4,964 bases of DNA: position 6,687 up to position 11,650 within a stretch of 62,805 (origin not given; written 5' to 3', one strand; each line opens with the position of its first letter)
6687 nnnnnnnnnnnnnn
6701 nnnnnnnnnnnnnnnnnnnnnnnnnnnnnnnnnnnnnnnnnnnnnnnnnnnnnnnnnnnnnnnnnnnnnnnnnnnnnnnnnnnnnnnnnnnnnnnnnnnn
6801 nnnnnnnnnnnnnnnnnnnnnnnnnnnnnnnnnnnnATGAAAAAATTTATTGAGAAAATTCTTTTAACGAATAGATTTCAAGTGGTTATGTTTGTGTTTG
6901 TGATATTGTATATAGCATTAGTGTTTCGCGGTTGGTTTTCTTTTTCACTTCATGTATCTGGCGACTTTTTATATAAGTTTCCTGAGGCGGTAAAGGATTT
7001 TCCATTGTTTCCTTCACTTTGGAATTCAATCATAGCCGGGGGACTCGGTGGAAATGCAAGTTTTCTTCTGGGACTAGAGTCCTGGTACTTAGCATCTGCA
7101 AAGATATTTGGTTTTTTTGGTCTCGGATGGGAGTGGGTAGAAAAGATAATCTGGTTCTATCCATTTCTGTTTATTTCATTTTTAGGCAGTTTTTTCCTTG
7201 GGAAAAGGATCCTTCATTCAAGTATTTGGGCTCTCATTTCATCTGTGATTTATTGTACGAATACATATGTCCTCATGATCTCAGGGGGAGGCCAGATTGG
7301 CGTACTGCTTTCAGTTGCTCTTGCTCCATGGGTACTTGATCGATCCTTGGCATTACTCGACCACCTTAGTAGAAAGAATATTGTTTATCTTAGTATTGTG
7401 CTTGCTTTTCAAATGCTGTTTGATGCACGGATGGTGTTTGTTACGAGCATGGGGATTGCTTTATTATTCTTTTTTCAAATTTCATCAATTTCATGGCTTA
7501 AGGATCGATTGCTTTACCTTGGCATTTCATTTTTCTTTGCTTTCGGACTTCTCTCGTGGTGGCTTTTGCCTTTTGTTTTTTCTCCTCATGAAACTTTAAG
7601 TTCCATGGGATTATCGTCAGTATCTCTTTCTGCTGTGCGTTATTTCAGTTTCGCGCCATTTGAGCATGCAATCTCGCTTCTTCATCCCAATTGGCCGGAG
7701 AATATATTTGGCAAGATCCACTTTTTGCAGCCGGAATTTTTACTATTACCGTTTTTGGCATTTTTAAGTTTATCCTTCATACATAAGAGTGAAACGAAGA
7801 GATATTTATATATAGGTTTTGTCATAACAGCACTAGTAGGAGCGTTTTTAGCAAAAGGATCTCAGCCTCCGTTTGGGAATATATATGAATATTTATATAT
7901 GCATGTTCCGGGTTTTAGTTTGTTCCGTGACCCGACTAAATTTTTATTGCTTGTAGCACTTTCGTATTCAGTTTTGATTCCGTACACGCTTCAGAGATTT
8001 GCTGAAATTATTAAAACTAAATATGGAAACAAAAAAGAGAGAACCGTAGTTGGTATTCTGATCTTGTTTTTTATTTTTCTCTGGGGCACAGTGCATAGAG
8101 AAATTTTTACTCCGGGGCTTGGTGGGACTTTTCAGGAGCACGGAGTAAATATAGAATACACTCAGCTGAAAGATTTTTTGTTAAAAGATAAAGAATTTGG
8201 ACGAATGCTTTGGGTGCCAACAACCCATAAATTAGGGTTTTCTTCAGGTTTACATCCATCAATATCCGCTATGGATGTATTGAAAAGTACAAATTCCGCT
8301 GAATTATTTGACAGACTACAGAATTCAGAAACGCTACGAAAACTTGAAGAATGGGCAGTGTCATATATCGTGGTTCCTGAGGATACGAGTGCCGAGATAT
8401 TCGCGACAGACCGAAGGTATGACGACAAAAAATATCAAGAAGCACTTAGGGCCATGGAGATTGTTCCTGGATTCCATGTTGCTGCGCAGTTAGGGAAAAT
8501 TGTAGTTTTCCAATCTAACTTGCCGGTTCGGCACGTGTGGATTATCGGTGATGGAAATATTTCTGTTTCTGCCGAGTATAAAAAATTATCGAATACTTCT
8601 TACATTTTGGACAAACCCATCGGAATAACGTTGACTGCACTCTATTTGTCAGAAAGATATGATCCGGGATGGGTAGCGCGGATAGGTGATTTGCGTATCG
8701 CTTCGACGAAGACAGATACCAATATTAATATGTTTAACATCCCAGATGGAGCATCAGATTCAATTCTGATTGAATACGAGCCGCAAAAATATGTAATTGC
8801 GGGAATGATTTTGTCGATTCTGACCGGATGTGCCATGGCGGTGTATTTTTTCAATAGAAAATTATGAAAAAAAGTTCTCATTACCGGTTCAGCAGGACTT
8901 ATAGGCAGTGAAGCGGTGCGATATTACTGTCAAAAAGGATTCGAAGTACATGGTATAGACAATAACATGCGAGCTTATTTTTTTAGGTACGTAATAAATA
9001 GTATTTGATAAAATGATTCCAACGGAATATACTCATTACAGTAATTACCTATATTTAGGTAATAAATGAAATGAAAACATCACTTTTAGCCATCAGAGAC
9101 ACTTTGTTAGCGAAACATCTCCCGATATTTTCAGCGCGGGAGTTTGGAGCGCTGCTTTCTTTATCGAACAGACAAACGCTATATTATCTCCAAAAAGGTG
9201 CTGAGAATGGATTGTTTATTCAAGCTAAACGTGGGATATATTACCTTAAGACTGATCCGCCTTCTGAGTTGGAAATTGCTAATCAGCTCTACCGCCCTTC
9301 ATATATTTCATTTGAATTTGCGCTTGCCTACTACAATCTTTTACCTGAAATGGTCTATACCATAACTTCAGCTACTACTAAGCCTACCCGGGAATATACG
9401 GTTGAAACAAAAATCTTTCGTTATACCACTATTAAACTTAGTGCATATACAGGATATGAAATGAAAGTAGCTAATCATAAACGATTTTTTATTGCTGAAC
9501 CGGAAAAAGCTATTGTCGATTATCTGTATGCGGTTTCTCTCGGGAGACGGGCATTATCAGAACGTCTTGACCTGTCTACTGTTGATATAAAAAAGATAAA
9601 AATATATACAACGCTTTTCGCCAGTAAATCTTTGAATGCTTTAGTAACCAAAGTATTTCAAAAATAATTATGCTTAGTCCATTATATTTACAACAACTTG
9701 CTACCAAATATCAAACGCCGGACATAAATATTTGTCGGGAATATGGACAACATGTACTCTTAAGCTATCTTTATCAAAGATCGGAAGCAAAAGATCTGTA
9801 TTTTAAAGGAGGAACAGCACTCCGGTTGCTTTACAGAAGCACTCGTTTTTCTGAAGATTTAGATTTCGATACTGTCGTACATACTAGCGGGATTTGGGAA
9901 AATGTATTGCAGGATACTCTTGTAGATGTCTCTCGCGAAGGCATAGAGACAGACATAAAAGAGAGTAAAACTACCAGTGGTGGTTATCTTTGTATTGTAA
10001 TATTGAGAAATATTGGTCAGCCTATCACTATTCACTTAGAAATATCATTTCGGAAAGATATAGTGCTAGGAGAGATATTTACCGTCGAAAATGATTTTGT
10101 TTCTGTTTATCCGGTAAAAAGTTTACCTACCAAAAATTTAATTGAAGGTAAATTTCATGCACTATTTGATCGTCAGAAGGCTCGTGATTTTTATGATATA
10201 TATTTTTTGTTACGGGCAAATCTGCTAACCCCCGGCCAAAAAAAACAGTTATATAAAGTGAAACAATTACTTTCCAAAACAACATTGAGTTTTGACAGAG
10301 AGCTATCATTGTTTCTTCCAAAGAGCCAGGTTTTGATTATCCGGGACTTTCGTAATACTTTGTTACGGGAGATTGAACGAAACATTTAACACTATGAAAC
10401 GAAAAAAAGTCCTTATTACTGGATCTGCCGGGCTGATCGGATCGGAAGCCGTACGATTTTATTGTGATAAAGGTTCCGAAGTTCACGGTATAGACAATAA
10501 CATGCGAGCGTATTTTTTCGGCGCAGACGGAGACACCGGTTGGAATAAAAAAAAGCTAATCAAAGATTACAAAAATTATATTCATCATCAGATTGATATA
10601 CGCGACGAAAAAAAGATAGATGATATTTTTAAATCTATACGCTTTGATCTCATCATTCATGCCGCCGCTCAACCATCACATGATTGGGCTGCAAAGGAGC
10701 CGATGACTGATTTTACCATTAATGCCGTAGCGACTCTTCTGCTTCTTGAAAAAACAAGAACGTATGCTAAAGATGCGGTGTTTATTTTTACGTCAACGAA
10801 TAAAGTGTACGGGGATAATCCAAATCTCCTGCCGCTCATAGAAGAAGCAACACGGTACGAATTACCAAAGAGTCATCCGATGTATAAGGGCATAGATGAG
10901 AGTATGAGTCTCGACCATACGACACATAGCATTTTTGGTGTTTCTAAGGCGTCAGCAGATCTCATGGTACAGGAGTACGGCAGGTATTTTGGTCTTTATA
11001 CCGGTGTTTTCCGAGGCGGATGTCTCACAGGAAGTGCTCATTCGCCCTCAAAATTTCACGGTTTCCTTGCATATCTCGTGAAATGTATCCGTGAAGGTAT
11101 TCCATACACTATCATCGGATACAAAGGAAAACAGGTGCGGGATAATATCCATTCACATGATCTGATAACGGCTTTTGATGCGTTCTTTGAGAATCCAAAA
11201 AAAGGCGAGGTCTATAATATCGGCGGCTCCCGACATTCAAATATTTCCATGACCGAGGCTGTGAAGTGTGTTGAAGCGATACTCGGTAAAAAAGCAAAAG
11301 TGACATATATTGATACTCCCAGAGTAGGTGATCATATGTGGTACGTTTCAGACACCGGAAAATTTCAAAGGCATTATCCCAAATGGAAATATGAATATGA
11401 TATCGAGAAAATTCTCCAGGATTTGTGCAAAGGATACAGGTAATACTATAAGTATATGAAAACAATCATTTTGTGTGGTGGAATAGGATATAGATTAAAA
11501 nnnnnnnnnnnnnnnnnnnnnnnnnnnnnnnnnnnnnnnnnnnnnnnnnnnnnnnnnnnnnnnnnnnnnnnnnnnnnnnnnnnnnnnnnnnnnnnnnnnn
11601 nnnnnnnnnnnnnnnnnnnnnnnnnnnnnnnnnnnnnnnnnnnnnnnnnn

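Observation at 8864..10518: AbiE cassette inserted at the 5' end of the epimerase gene, carrying a replacement gene end and flanked by a 23-bp perfect direct repeat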

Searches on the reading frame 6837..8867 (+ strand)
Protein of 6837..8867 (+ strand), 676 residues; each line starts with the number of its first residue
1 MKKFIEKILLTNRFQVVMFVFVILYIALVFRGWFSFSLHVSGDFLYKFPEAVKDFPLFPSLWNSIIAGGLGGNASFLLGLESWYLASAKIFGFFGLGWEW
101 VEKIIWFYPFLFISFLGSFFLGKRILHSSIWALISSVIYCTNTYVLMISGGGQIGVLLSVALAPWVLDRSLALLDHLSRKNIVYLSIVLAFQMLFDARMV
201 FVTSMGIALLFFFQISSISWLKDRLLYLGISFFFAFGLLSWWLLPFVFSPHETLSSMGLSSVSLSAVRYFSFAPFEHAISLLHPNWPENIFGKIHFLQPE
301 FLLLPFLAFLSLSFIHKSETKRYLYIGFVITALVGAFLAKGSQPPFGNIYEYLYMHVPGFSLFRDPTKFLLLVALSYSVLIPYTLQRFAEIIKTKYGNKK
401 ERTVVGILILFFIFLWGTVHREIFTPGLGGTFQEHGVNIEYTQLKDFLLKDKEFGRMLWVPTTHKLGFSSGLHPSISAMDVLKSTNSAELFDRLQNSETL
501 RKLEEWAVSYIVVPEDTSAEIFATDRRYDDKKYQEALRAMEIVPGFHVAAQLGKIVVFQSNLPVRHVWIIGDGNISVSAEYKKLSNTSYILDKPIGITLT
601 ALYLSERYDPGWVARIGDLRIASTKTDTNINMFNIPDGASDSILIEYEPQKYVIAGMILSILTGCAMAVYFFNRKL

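Call 4: search_protein_families(library=pfam, proteins=[window:6837-8867:+])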
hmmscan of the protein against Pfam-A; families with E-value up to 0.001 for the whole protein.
window:6837-8867:+ (676 aa): 0 families

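Call 21: find_homologous_proteins(query=window:6837-8864:+, max_evalue=1e-20)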
Query window:6837-8864:+ (676 aa): 570 proteins with E <= 1e-20 among 8000 candidates; the best 120 are listed.
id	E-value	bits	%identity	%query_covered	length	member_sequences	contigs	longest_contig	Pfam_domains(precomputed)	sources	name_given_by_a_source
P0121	0.0e+0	1515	100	100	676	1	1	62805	-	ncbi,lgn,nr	ncbi:hypothetical protein HY947_02605 [Candidatus Gottesmanbacteria bacterium]|nr:hypothetical prote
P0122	3.9e-131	457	37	97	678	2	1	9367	-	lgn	-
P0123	2.6e-130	454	38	94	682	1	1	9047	-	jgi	jgi:hypothetical protein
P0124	4.0e-126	440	36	96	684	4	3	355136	-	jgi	-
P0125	2.7e-124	434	37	93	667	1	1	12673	-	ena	-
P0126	6.5e-124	433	40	94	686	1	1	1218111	-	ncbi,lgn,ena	-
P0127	4.5e-123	430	35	95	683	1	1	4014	-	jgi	jgi:hypothetical protein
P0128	4.2e-122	427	36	91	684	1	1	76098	-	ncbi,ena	-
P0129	8.7e-122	426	37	96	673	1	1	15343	-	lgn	-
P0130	1.7e-121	425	37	94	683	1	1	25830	-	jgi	jgi:hypothetical protein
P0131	2.2e-121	425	36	96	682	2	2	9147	-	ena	-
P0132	9.8e-121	423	36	95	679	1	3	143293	-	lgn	-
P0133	1.1e-120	422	37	98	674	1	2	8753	-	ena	-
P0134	5.5e-120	420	36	96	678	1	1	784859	-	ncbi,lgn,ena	-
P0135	1.2e-119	419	36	96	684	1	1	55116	-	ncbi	-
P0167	2.1e-113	398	36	96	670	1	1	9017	PF11847.14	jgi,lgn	-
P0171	7.6e-113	397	35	96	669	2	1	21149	PF09586.17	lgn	-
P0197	4.2e-110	387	34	95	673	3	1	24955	PF11847.14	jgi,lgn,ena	-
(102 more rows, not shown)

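Call 62: search_protein_families(library=ncbifam, proteins=[window:6837-8864:+], max_evalue=0.01)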
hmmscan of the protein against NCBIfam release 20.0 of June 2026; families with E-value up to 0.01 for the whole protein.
window:6837-8864:+ (676 aa): 1 family
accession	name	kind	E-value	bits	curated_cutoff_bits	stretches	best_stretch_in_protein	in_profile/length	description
NF053599.1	transp_MmpA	equivalog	6.8e-07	28.2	210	1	317-395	271-347/543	MmpA family trehalose lipid delivery protein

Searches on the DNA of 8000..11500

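Call 63: search_rna_families(source=window, start=8000, end=11500, threshold=evalue, max_evalue=0.1)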
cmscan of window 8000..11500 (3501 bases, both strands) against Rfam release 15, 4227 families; matches with E-value up to 0.1: 0.
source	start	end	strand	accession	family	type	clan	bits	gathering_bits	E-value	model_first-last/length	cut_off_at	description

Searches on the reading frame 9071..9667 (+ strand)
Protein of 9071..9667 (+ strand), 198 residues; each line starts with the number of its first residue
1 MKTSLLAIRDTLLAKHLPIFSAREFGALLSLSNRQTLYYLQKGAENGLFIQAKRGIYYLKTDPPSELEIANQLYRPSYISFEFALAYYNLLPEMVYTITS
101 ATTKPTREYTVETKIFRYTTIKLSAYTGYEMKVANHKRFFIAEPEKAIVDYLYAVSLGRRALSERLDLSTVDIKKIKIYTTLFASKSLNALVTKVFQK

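Call 4: search_protein_families(library=pfam, proteins=[window:9071-9667:+])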
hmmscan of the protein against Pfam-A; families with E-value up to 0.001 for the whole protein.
window:9071-9667:+ (198 aa): 1 family
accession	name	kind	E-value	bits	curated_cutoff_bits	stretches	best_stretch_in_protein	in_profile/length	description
PF13338.12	AbiEi_4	-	0.00076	20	25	0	11-59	5-48/49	Transcriptional regulator, AbiEi antitoxin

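Call 47: search_protein_families(library=padloc, proteins=[window:9071-9664:+], max_evalue=0.001)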
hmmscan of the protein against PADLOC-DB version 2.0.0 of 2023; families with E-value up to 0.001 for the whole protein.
window:9071-9664:+ (198 aa): 15 families
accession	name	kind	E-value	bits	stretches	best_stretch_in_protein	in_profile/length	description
PDLC02272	AbiEi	-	1.4e-36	124.2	1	16-196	12-195/200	AbiEi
PDLC02241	AbiEi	-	7.9e-36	121.7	1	18-196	13-195/199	AbiEi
PDLC02230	AbiEi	-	1.7e-32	110.7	1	44-156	27-138/192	AbiEi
PDLC02267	AbiEi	-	1.9e-20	71.4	1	11-186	12-188/252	AbiEi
PDLC02240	AbiEi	-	1.2e-17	62.2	1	13-154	13-161/216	AbiEi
PDLC02255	AbiEi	-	1.1e-14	52.5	1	19-197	15-185/186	AbiEi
PDLC02274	AbiEi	-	2.2e-13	48.4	1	7-152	7-159/217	AbiEi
PDLC02225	AbiEi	-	6.2e-08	30.6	1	36-152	31-145/198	AbiEi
PDLC02232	AbiEi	-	6.7e-07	27.3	1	14-150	15-158/177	AbiEi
PDLC02269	AbiEi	-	8.7e-07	26.5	1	16-153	9-145/251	AbiEi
PDLC02271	AbiEi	-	1.5e-06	25.6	1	28-158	32-172/263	AbiEi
PDLC02276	AbiEi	-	4.3e-06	24.4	1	67-154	72-159/270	AbiEi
PDLC02265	AbiEi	-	7.5e-06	23.8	1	37-152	29-148/198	AbiEi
PDLC02287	AbiEi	-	1.5e-05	22.7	1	16-152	9-144/253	AbiEi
PDLC02238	AbiEi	-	3.7e-05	21.6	1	34-150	12-137/180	AbiEi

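Call 62: search_protein_families(library=ncbifam, proteins=[window:9071-9664:+], max_evalue=0.01)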
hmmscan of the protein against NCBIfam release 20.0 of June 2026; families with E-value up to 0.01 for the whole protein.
window:9071-9664:+ (198 aa): 1 family
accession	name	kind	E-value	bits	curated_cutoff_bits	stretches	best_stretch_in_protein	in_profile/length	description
NF047376.1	TAA_AbiEi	equivalog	1.9e-05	24.4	150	1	15-150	16-160/172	type IV toxin-antitoxin system AbiEi family antitoxin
